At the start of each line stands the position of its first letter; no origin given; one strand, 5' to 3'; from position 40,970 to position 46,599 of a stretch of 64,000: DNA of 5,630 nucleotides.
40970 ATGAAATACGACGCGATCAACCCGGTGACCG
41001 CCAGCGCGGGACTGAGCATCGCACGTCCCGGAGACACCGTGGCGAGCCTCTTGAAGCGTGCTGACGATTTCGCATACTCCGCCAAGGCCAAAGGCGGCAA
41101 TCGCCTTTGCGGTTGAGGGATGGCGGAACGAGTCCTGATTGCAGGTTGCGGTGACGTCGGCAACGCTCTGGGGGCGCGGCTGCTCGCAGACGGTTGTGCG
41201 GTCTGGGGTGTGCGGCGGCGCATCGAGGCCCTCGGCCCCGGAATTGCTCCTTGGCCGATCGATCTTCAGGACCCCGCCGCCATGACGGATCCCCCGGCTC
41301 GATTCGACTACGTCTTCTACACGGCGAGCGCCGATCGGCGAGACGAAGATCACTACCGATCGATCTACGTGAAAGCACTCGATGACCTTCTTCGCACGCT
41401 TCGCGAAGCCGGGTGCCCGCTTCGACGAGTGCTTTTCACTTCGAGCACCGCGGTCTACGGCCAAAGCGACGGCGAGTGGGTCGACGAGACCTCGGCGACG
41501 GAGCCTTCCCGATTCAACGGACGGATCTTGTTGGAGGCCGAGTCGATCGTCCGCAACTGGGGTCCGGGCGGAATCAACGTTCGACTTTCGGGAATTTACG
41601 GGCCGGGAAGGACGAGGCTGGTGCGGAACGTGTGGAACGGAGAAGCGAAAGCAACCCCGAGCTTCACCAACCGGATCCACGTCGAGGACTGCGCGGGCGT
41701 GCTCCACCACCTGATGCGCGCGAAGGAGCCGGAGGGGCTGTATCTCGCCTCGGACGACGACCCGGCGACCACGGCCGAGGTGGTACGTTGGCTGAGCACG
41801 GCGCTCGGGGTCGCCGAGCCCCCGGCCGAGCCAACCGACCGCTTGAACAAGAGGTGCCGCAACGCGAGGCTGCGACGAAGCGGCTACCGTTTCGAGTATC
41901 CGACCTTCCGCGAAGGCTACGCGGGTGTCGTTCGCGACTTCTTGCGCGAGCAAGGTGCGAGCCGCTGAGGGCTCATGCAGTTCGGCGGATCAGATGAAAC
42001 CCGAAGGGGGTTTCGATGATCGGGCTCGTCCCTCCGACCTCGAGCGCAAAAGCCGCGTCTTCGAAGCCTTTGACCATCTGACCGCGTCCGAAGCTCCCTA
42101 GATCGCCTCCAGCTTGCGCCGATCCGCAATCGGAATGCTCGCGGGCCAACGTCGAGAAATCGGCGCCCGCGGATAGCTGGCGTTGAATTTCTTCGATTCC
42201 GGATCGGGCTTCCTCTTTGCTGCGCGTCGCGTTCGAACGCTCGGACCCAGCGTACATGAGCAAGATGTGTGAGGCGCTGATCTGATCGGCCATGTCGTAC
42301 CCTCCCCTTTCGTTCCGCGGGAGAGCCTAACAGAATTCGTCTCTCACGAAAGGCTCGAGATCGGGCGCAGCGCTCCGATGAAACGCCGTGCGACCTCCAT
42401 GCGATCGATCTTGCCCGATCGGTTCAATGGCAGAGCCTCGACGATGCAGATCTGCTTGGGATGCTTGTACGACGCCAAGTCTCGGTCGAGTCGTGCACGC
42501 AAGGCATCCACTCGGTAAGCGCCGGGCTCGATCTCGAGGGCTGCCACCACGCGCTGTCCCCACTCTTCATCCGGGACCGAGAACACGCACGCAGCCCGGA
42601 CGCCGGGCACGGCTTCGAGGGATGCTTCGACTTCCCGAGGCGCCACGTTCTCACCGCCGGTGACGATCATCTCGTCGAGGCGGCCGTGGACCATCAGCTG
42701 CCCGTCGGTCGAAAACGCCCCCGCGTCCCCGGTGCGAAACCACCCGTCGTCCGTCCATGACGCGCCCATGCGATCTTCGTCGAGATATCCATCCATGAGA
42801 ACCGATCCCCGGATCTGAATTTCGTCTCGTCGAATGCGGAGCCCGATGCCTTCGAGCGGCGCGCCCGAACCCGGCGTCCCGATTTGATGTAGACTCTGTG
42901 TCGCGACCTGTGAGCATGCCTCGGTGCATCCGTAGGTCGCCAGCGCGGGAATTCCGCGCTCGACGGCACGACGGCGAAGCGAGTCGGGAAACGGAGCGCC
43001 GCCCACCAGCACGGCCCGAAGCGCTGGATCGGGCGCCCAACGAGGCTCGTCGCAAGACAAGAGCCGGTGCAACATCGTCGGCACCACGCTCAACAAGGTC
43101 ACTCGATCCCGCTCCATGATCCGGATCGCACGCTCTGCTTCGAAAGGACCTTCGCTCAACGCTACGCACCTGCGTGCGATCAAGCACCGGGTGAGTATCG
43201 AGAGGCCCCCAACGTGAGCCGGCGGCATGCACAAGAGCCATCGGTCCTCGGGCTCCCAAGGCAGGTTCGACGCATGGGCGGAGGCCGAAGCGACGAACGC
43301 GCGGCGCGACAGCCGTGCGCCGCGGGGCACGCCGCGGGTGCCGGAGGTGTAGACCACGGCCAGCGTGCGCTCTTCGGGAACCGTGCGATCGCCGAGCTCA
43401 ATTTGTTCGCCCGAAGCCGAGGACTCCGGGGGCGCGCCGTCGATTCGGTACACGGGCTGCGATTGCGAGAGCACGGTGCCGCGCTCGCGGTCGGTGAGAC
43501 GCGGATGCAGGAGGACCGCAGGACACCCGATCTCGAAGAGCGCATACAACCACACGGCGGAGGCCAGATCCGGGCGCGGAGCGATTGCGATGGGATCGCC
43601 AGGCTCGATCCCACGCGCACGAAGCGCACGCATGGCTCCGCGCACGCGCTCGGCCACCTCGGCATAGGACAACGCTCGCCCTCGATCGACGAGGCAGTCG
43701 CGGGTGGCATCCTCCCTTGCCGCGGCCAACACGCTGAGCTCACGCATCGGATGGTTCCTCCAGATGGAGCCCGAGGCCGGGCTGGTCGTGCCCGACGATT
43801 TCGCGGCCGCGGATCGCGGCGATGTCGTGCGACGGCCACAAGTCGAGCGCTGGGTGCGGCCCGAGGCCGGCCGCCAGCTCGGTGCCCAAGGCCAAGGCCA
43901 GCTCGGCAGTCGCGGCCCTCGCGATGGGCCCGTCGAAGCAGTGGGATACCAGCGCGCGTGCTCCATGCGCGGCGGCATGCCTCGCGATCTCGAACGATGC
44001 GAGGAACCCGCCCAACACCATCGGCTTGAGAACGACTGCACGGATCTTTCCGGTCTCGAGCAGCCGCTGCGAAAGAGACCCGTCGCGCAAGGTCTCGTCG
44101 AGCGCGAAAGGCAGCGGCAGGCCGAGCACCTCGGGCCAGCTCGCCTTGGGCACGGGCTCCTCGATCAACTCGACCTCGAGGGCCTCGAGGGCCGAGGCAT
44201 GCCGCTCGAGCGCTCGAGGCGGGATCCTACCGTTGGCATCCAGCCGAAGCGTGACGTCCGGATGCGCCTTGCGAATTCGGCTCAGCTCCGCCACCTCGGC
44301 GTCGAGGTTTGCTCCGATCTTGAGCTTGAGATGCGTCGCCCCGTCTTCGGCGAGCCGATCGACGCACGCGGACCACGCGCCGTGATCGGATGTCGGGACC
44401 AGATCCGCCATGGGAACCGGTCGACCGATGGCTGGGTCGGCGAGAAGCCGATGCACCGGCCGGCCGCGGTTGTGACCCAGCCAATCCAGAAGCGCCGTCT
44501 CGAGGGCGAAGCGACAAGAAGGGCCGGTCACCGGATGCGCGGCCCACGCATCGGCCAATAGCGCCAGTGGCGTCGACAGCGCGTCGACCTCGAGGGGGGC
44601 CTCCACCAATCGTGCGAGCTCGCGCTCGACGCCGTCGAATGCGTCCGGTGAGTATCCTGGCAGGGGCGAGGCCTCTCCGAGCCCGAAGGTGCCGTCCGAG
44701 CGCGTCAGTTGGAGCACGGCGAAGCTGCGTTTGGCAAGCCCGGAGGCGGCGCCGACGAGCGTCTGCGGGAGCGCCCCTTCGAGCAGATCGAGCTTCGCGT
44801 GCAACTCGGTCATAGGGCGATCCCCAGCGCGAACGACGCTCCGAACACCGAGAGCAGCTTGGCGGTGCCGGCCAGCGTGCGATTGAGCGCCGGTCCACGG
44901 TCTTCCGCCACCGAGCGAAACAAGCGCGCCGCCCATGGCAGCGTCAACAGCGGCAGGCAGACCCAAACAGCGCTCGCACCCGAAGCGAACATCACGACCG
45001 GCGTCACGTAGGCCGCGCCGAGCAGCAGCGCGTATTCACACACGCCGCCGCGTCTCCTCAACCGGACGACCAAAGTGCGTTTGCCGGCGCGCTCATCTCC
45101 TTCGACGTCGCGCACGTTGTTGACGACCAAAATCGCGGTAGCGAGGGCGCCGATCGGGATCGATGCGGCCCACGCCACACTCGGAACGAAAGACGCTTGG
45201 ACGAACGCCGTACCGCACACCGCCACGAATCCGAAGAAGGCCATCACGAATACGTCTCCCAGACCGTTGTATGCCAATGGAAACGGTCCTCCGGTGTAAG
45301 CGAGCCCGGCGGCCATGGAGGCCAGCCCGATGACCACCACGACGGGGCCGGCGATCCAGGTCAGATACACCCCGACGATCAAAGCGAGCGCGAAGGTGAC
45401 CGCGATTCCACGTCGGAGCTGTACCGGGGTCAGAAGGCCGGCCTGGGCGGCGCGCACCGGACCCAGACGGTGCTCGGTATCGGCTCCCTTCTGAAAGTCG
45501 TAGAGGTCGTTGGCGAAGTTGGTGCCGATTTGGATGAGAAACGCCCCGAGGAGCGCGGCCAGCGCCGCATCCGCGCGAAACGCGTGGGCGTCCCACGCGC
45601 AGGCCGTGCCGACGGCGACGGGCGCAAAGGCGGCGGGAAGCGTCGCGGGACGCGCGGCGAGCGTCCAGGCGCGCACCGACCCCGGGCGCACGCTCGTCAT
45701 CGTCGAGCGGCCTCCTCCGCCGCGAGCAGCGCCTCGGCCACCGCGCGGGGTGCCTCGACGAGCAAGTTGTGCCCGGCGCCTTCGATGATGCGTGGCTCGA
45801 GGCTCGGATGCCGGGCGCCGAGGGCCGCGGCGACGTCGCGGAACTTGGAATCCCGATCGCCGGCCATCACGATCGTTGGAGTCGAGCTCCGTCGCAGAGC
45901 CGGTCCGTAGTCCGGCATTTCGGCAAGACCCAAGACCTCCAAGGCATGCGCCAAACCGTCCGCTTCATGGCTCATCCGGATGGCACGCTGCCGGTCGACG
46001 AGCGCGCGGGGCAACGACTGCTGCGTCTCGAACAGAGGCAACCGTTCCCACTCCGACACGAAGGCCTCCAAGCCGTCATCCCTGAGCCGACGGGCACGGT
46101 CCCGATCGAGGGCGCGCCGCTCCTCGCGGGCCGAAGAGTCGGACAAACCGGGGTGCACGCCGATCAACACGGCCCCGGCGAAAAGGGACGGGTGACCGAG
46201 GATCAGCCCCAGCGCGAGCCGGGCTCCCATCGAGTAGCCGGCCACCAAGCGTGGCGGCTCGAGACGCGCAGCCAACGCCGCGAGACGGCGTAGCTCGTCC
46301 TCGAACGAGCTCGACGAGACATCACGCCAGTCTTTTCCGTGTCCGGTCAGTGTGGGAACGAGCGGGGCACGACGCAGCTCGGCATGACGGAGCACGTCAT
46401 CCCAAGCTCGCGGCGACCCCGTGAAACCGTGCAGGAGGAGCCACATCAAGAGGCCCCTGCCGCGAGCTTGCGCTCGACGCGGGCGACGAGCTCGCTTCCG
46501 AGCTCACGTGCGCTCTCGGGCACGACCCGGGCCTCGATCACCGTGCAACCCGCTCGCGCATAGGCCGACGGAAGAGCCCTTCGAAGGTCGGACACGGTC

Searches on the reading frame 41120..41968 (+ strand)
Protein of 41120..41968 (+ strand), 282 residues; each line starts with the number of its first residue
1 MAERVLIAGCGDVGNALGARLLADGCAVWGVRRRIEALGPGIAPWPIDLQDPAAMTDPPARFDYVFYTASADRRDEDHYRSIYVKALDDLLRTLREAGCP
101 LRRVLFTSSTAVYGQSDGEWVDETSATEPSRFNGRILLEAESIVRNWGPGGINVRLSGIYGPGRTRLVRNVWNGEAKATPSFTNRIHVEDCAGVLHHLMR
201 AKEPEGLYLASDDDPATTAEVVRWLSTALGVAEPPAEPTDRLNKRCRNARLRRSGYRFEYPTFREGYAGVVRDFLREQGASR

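Call 12: search_protein_families(library=pfam, proteins=[window:41120-41968:+])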
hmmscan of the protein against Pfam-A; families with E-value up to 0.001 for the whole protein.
window:41120-41968:+ (282 aa): 2 families
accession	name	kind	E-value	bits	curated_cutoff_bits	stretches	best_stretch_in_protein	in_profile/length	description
PF01370.27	Epimerase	-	2.4e-11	44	20.9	1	5-191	1-217/240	NAD dependent epimerase/dehydratase family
PF04321.23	RmlD_sub_bind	-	7.6e-05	22.4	27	1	5-173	3-165/287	RmlD substrate binding domain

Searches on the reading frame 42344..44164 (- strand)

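Call 74: search_protein_families(library=pfam, proteins=[window:42344-44164:-], max_evalue=0.0001)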
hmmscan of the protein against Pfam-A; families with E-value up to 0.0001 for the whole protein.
window:42344-44164:- (606 aa): 2 families
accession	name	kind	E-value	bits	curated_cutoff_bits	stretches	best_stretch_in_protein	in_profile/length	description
PF00501.34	AMP-binding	-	3.2e-46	158.3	29.9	1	148-460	4-383/384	AMP-binding enzyme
PF13193.12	AMP-binding_C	-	2.3e-16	60.9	24.5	1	511-585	1-76/76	AMP-binding enzyme C-terminal domain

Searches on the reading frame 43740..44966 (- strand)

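Call 74: search_protein_families(library=pfam, proteins=[window:43740-44966:-], max_evalue=0.0001)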
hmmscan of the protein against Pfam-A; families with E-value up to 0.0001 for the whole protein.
window:43740-44966:- (408 aa): 2 families
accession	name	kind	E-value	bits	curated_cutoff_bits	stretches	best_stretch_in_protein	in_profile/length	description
PF13378.12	MR_MLE_C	-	7.9e-28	98.1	29.4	1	203-404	8-217/219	Enolase C-terminal domain-like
PF02746.21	MR_MLE_N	-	4.6e-05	24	22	1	74-175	20-116/117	Mandelate racemase / muconate lactonizing enzyme, N-terminal domain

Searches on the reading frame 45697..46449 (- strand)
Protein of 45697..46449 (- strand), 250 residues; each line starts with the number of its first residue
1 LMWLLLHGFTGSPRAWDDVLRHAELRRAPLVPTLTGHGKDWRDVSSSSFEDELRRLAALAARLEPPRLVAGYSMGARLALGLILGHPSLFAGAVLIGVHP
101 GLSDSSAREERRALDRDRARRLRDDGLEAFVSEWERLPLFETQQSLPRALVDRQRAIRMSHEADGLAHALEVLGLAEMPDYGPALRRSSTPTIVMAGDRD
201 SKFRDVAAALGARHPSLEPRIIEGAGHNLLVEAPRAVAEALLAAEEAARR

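Call 74: search_protein_families(library=pfam, proteins=[window:45697-46449:-], max_evalue=0.0001)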
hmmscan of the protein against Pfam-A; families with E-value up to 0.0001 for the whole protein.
window:45697-46449:- (250 aa): 3 families
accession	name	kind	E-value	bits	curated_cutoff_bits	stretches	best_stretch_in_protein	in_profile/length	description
PF12697.13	Abhydrolase_6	-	1.4e-19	72.1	26.3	1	4-240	2-217/217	Alpha/beta hydrolase family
PF00561.26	Abhydrolase_1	-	1.7e-10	41.4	25.8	1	4-234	4-245/245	alpha/beta hydrolase fold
PF12146.15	Hydrolase_4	-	4.7e-05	23.2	27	0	36-232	41-237/239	Serine aminopeptidase, S33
